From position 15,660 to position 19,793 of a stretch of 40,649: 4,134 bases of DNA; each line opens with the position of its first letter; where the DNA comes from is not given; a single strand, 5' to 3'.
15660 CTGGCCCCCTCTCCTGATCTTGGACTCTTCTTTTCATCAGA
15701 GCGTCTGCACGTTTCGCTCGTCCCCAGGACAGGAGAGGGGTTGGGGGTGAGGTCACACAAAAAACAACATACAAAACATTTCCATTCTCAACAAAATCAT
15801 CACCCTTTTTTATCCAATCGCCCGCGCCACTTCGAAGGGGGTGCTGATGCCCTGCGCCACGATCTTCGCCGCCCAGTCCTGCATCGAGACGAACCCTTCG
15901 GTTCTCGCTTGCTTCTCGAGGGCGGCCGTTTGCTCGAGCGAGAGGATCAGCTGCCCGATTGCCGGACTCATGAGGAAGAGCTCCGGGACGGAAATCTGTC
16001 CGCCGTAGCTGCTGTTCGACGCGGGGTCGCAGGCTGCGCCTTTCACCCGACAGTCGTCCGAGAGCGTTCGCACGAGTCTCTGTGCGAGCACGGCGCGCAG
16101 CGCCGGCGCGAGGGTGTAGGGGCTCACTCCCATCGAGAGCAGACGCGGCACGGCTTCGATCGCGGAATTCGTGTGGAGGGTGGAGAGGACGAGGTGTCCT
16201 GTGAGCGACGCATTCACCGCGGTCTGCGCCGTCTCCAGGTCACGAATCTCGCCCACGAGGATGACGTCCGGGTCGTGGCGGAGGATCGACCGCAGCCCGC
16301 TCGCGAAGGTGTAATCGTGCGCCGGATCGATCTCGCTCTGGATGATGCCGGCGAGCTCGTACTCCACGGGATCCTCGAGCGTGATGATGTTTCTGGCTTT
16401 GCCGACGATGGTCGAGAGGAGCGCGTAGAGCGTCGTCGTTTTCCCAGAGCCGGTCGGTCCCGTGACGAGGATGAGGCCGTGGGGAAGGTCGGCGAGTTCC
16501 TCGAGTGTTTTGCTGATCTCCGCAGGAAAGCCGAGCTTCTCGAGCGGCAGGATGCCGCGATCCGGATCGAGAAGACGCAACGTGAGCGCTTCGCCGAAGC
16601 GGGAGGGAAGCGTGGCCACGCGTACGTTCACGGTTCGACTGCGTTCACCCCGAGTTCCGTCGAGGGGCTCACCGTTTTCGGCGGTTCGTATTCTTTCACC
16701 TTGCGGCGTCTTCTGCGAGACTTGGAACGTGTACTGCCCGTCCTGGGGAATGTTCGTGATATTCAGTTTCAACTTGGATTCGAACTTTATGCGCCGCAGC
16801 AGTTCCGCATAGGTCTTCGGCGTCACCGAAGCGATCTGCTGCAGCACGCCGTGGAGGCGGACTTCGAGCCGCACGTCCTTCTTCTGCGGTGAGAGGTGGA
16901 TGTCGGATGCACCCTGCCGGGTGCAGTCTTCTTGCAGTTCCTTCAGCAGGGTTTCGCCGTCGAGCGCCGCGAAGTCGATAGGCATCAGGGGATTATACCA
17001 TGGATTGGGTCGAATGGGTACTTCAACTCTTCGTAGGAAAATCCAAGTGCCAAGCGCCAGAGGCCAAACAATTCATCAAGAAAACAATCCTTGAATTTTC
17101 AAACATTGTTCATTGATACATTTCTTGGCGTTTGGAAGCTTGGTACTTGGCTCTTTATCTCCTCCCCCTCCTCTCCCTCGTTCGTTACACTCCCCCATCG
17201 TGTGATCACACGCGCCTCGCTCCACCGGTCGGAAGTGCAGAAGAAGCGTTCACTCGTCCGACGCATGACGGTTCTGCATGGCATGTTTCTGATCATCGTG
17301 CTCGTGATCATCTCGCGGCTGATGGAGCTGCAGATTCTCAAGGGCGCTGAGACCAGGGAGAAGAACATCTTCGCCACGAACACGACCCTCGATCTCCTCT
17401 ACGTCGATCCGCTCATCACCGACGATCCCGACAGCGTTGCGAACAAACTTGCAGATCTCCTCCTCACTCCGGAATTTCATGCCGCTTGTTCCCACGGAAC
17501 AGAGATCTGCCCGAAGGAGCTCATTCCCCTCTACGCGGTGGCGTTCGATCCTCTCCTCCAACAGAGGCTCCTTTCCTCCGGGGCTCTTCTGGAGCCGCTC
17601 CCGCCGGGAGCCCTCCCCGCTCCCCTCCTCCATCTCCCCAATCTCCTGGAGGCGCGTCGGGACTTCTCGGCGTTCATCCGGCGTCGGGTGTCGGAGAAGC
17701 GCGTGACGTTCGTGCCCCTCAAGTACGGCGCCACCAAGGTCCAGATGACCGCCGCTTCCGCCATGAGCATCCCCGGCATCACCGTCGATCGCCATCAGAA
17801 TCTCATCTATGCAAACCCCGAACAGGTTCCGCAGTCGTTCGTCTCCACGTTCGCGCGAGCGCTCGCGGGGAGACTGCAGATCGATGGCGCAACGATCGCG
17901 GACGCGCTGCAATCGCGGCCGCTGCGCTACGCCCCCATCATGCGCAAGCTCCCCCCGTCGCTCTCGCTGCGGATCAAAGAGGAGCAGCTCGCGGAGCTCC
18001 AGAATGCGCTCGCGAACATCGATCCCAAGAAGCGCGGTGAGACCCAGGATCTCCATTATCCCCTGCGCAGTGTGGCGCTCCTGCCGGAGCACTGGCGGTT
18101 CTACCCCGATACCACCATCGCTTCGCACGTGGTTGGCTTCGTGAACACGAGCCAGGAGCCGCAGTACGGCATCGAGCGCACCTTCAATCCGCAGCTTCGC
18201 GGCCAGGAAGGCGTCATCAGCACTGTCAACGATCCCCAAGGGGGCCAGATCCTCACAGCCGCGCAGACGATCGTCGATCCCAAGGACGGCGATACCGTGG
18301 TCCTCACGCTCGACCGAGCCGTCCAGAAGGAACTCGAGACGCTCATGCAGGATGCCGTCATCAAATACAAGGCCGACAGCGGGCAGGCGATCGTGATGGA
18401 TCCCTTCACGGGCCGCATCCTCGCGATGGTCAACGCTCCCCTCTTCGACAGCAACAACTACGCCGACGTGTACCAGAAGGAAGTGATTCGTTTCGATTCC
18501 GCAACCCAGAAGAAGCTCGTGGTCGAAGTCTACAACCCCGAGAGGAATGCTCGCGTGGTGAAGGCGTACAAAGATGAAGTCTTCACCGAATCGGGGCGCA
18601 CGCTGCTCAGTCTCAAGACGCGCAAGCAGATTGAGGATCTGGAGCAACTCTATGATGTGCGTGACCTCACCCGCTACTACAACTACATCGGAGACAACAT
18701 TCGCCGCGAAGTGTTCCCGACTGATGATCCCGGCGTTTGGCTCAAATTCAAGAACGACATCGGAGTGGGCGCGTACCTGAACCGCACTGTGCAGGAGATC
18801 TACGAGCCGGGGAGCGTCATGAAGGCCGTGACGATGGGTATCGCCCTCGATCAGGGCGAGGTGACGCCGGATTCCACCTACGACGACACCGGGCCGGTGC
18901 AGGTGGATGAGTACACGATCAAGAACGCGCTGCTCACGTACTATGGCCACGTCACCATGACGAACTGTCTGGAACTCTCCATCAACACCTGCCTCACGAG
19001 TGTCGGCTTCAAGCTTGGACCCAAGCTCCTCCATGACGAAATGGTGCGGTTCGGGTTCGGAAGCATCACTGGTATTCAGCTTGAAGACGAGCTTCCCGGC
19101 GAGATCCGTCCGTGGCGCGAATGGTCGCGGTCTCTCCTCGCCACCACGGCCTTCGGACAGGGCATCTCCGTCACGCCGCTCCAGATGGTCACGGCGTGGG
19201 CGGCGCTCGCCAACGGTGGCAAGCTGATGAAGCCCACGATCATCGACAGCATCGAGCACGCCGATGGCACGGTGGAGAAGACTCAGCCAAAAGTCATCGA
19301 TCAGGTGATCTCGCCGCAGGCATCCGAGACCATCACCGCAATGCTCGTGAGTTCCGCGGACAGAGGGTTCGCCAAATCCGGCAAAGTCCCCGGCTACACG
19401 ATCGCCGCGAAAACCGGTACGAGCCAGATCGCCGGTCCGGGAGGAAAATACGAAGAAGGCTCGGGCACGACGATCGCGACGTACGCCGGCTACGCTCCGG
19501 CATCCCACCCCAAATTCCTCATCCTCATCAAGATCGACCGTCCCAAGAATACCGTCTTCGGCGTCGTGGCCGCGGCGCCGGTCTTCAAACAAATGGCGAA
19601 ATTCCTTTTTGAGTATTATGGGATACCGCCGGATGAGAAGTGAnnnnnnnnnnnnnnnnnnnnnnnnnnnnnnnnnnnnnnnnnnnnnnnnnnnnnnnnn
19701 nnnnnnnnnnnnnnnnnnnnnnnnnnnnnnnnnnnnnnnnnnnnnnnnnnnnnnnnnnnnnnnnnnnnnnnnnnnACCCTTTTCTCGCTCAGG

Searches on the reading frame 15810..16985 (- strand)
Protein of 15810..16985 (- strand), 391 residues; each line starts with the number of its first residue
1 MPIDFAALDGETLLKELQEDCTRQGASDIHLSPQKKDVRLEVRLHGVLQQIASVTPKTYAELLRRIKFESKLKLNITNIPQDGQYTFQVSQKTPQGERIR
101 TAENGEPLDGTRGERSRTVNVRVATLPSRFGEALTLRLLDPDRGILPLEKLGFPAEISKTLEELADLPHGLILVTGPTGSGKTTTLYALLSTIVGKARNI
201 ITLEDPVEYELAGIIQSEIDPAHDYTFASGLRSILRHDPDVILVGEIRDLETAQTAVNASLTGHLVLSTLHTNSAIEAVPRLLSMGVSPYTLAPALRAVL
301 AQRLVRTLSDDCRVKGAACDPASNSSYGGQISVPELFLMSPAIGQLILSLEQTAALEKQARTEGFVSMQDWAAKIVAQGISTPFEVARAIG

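Call 12: search_protein_families(library=pfam, proteins=[window:15810-16985:-], max_evalue=0.001)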
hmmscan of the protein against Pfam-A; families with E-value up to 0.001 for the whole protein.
window:15810-16985:- (391 aa): 6 families
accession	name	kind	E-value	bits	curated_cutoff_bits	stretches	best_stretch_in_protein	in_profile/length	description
PF00437.27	T2SSE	-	1.9e-101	339.8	24.9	2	116-387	89-369/370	Type II/IV secretion system protein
PF13476.12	AAA_23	-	3.7e-05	24.9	27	1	166-198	16-48/201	AAA domain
PF25199.1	nSTAND_NTPase5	-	0.00014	22.1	34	1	158-206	29-79/145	Novel STAND NTPase 5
PF13401.12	AAA_22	-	0.00033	21.4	27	1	169-211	5-47/130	AAA domain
PF13191.12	AAA_16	-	0.00045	21.2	32.6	0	168-217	24-64/167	AAA ATPase domain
PF20720.3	nSTAND3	-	0.00054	20.1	27.2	1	169-209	17-57/155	Novel STAND NTPase 3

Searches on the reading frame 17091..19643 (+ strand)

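Call 13: search_protein_families(library=pfam, proteins=[window:17091-19643:+], max_evalue=0.001)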
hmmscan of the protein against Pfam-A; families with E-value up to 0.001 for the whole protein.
window:17091-19643:+ (850 aa): 2 families
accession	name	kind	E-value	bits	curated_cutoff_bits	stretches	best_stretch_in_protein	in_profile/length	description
PF00905.27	Transpeptidase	-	7.2e-65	219.6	22.1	1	555-835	29-297/299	Penicillin binding protein transpeptidase domain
PF03717.20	PBP_dimer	-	3.5e-06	28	24.4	1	292-387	79-176/180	Penicillin-binding Protein dimerisation domain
